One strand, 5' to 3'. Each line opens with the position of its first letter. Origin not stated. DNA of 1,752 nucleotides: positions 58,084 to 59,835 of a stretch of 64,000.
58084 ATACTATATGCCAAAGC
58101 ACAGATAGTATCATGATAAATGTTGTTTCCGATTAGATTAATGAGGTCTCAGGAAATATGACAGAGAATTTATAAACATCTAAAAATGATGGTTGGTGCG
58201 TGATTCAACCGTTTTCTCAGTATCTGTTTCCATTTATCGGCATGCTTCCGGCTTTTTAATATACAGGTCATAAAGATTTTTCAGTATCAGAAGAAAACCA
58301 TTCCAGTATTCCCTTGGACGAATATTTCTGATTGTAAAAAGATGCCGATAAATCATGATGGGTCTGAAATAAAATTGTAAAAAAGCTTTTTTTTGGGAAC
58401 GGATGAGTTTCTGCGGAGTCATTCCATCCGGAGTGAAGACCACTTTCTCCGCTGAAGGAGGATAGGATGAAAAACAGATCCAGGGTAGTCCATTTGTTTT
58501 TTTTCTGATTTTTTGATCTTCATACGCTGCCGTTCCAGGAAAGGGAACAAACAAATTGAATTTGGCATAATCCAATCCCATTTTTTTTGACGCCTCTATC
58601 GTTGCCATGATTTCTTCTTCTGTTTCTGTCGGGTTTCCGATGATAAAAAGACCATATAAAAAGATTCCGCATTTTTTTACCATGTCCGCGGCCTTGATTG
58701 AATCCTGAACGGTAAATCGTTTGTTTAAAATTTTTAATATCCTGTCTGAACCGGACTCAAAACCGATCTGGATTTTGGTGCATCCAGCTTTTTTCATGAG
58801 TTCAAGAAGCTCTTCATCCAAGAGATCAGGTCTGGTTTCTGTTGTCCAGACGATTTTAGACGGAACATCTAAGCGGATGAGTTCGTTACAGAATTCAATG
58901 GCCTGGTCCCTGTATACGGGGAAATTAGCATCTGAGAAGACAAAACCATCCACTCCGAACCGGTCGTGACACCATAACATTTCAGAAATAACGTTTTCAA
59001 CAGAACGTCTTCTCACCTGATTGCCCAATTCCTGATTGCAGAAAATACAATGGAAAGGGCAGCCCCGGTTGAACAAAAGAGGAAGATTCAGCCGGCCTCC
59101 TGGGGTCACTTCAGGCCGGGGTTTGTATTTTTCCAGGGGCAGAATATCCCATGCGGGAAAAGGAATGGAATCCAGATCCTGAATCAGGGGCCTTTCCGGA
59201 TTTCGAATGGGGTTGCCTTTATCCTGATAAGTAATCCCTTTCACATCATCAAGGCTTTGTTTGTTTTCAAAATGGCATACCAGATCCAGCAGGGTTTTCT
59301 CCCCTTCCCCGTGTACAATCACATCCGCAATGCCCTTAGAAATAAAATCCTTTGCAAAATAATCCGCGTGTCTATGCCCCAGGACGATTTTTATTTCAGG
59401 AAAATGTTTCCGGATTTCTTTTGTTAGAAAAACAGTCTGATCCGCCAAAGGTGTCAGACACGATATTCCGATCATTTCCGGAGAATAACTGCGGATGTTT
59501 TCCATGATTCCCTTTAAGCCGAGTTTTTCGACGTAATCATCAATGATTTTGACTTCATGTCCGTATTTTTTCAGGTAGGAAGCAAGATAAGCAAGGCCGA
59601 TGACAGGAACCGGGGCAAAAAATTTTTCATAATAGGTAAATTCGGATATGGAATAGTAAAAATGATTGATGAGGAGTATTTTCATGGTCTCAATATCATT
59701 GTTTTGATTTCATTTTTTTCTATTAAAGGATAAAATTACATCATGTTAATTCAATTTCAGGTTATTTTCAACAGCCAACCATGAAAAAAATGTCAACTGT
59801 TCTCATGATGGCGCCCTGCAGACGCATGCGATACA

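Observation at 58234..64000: Cluster of three radical SAM enzymes (two cobalamin-dependent class B) with FMN-binding and polytopic membrane proteins: candidate uncharacterised modification pathway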

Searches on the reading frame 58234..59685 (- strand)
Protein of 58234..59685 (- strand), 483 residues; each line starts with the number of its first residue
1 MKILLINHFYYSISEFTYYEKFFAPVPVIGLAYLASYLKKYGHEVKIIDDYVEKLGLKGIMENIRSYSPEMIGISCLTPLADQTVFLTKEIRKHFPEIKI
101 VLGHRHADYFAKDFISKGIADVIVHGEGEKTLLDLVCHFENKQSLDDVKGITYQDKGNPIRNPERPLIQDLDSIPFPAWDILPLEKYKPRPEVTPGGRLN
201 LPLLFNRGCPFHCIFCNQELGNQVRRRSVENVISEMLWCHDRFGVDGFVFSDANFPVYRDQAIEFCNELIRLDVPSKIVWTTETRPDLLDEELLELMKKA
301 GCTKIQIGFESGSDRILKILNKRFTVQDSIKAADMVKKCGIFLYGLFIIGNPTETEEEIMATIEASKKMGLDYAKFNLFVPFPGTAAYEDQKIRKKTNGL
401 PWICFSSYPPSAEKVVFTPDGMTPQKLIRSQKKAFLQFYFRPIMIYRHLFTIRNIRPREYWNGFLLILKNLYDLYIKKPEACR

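Call 3: search_protein_families(library=pfam, proteins=[window:58234-59685:-], max_evalue=0.01)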
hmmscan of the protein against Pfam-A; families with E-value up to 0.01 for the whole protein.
window:58234-59685:- (483 aa): 2 families
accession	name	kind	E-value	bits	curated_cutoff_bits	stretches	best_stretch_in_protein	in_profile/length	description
PF04055.27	Radical_SAM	-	2.4e-26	93.3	29.5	1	205-364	3-164/166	Radical SAM superfamily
PF02310.24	B12-binding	-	1.9e-18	66.9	32.1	1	25-135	11-120/121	B12 binding domain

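Call 4: search_protein_families(library=ncbifam, proteins=[window:58234-59685:-], max_evalue=0.01)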
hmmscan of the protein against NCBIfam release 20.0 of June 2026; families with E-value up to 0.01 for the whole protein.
window:58234-59685:- (483 aa): 46 families (the best 25 are shown)
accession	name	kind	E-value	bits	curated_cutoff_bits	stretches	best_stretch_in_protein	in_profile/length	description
TIGR02026.1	BchE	equivalog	1.1e-62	212.5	481.35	1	26-461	20-449/497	magnesium-protoporphyrin IX monomethyl ester anaerobic oxidative cyclase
TIGR03471.1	HpnJ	equivalog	1.4e-46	159.3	577.6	1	44-448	46-442/472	hopanoid biosynthesis associated radical SAM protein HpnJ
NF050148.1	rSAM_ApyD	equivalog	6.4e-42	143.8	750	1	26-393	23-395/645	RiPP biosynthesis radical SAM protein ApyD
NF038361.1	rSAM_Sden_1168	equivalog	6.9e-40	137.1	575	1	26-388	83-470/560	Sden_1168 family B12-binding radical SAM P-methyltransferase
TIGR04479.1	bcpD_PhpK_rSAM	subfamily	5.8e-36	123.9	600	1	25-365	69-405/504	PhpK family radical SAM P-methyltransferase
TIGR04072.2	rSAM_ladder_B12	equivalog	4e-35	121.3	360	1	25-369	15-349/443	lipid biosynthesis B12-binding/radical SAM protein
TIGR04013.1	B12_SAM_MJ_1487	hypoth_equivalog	7.8e-34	117.1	251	1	55-388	29-354/382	TIGR04013 family B12-binding domain/radical SAM domain-containing protein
TIGR04367.1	HpnR_B12_rSAM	equivalog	9e-31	106.9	650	1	18-393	12-375/490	hopanoid C-3 methylase HpnR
TIGR04014.1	B12_SAM_MJ_0865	equivalog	3.4e-29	101.9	360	1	120-386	90-353/434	methyl-coenzyme M reductase glutamine C-methyltransferase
TIGR03975.1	rSAM_ocin_1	subfamily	5.9e-29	101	281.85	1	57-360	117-421/606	RiPP maturation radical SAM C-methyltransferase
NF033070.1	rSAM_AprD4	equivalog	3e-28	98.9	500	1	165-388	164-387/456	AprD4 family radical SAM diol-dehydratase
TIGR04385.1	B12_rSAM_cofa1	equivalog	1.8e-27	96.6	450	1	27-363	19-358/438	B12 lower ligand biosynthesis radical SAM protein BzaD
NF033712.0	B12_rSAM_KedN5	subfamily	3.5e-24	85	700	1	62-363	56-364/624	KedN5 family methylcobalamin-dependent radical SAM C-methyltransferase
TIGR04295.1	B12_rSAM_oligo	hypoth_equivalog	6.5e-22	77.8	400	1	28-389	25-382/422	TIGR04295 family B12-binding domain-containing radical SAM protein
NF040542.1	rSAM_RCCLKC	equivalog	7.9e-21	74.7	450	1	32-361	17-342/423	arsinothricin biosynthesis radical SAM protein ArsL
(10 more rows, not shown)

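Call 25: find_homologous_proteins(query=window:58234-59685:-)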
Query window:58234-59685:- (483 aa): 4145 proteins with E <= 0.001 among 8000 candidates; the best 120 are listed.
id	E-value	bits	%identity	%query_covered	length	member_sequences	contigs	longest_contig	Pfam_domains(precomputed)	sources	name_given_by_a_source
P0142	0.0e+0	1130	100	100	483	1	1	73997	PF04055.28,PF02310.25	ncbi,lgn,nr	ncbi:MAG: radical SAM protein [Candidatus Aureabacteria bacterium]|nr:radical SAM protein [Candidatu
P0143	3.9e-198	677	59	99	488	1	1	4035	PF04055.28,PF02310.25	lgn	-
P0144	1.8e-197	675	58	99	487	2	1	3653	PF04055.28,PF02310.25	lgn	-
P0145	1.5e-194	666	58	99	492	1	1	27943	PF04055.28,PF02310.25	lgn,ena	-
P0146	1.2e-166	574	51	98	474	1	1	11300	PF04055.28,PF02310.25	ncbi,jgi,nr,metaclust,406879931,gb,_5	ncbi:MAG: hypothetical protein ACD_79C00311G0005 [uncultured bacterium]|nr:MAG: hypothetical protein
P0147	9.2e-116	406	41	98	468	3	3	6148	PF04055.28,PF02310.25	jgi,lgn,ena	-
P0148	4.2e-114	400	41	97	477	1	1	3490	PF04055.28,PF02310.25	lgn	-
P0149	5.6e-113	396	40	96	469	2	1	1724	PF04055.28,PF02310.25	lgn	-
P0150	6.7e-110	386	42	96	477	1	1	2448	PF04055.28,PF02310.25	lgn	-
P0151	2.1e-109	385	41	93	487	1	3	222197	PF04055.28,PF02310.25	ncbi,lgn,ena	-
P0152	6.0e-109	383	40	96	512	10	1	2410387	PF04055.28,PF02310.25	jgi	-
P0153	1.1e-107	379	39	97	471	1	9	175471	PF04055.28,PF02310.25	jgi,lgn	jgi:radical SAM superfamily enzyme YgiQ (UPF0313 family)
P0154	2.7e-107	378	39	97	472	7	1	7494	PF04055.28,PF02310.25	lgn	-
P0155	5.9e-107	377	41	95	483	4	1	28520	PF04055.28,PF02310.25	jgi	jgi:radical SAM superfamily enzyme YgiQ (UPF0313 family)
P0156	6.0e-107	377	39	97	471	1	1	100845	PF04055.28,PF02310.25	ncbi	-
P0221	3.3e-74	269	33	98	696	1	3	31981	PF13847.13,PF13489.13,PF13649.13,PF04055.28,PF01209.25,PF08241.19,PF08242.19,PF02310.25,PF05401.17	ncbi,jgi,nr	ncbi:MAG: cobalamin-dependent protein [Deltaproteobacteria bacterium]|nr:cobalamin-dependent protein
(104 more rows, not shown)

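Call 27: find_encoding_contigs(protein=P0145, flank=10000, max_places=2)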
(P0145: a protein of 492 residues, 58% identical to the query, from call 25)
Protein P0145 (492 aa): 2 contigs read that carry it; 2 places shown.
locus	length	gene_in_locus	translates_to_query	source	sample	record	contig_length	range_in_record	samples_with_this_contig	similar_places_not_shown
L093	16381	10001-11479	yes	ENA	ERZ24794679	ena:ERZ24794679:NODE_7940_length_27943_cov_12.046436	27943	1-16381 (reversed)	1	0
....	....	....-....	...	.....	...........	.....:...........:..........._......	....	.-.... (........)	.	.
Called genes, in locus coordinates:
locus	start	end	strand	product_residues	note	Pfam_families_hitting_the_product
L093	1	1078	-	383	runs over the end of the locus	PF00657:Lipase_GDSL (weak)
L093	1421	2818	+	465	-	PF02310:B12-binding, PF04055:Radical_SAM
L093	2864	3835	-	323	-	PF13472:Lipase_GDSL_2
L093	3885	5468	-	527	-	PF02310:B12-binding, PF04055:Radical_SAM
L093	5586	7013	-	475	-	PF02310:B12-binding, PF04055:Radical_SAM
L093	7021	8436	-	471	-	PF02310:B12-binding, PF04055:Radical_SAM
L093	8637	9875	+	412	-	-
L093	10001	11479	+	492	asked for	PF02310:B12-binding, PF04055:Radical_SAM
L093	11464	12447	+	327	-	PF01073:3Beta_HSD, PF01370:Epimerase, PF04321:RmlD_sub_bind (weak), PF05368:NmrA, PF07993:NAD_binding_4 (weak), PF13460:NAD_binding_10, PF16363:GDP_Man_Dehyd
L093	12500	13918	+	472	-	PF02310:B12-binding, PF04055:Radical_SAM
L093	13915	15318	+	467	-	PF02310:B12-binding, PF04055:Radical_SAM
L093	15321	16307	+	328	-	PF00890:FAD_binding_2 (faint), PF01266:DAO, PF01946:Thi4 (weak), PF03486:HI0933_like (faint), PF05834:Lycopene_cycl (faint), PF07992:Pyr_redox_2 (weak), PF13450:NAD_binding_8 (weak), PF01494:FAD_binding_3 (weak)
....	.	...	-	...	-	?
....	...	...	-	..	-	-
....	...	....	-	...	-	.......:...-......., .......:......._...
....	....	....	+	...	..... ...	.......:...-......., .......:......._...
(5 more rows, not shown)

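Call 30: search_solved_structures(query=window:58234-59685:-, max_evalue=0.001)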
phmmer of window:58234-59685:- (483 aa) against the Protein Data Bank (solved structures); distinct sequences matched with E-value up to 0.001: 12.
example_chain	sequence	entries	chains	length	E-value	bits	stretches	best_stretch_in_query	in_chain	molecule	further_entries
6fd2_B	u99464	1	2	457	5.2e-28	101.3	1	164-389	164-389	Putative apramycin biosynthetic oxidoreductase 4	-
9ccb_A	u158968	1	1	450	6.6e-16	61.3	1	204-391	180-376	Radical SAM core domain-containing protein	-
5ul2_A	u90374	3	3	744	8.4e-12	47.8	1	22-348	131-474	OxsB protein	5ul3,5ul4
9n1b_A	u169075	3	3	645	2.9e-09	39.4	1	95-265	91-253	Radical SAM protein | Radical SAM enzyme CysS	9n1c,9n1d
7kdx_A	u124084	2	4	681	1.7e-08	36.9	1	67-260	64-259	Methyltransferase TokK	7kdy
6iad_A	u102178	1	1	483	4e-07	32.4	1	280-389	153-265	Histone acetyltransferase, ELP3 family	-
6iaz_A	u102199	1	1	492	4.1e-07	32.3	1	280-389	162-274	Histone acetyltransferase, ELP3 family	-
6ia8_A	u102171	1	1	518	4.4e-07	32.2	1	280-389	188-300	Histone acetyltransferase, ELP3 family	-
7mjv_A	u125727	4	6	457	9.3e-06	27.9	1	203-387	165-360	tRNA-2-methylthio-N(6)-dimethylallyladenosine synthase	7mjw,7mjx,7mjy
7mjz_A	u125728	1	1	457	9.5e-06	27.8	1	203-387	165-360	tRNA-2-methylthio-N(6)-dimethylallyladenosine synthase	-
9p2u_A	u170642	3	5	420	2.4e-05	26.5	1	279-386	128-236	Radical S-adenosylmethionine methyltransferase NocN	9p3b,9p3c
6wte_A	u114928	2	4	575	0.00011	24.3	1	203-379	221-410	B12-binding domain-containing protein | Tryptophan-C2-methyltransferase containing B12-binding domain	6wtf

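Call 55: search_protein_families(library=padloc, proteins=[window:58234-59685:-], max_evalue=0.001)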
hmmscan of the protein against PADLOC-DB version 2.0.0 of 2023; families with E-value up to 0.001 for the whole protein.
window:58234-59685:- (483 aa): 1 family
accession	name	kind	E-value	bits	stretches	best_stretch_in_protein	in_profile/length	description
PDLC04689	PDC-M51A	-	3.1e-09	34.2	1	206-366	190-349/420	-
